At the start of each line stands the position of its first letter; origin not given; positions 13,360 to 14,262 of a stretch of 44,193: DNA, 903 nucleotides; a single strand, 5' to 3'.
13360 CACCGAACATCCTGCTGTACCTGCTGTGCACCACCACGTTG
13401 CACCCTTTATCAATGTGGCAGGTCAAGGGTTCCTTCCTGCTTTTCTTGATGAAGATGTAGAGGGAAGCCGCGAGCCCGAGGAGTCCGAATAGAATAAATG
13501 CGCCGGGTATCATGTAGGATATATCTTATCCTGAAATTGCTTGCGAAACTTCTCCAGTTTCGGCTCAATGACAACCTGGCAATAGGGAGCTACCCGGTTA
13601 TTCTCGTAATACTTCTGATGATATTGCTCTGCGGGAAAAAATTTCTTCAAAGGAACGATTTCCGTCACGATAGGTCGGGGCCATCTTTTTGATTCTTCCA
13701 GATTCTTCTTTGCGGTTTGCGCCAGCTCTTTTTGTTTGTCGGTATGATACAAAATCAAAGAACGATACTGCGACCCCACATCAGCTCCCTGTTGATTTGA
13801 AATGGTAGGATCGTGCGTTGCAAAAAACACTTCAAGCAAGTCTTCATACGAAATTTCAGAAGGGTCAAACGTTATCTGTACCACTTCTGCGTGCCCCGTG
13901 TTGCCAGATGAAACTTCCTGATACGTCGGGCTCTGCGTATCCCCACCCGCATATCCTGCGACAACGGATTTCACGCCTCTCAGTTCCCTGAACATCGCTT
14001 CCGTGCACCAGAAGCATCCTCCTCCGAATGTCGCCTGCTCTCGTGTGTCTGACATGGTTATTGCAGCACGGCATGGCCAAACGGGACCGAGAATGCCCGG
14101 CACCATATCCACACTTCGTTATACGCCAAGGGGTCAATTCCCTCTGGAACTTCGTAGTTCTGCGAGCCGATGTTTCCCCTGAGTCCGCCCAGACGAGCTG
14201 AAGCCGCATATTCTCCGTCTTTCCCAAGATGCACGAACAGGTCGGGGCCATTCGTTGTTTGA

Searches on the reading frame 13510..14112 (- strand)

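Call 46: search_protein_families(library=pfam, proteins=[window:13510-14112:-], max_evalue=0.00001)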
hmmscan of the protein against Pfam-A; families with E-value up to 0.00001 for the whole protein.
window:13510-14112:- (200 aa): 1 family
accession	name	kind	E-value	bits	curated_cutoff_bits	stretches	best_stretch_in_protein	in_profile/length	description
PF01625.27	PMSR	-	1.7e-66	223.6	23.7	1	26-179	1-153/153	Peptide methionine sulfoxide reductase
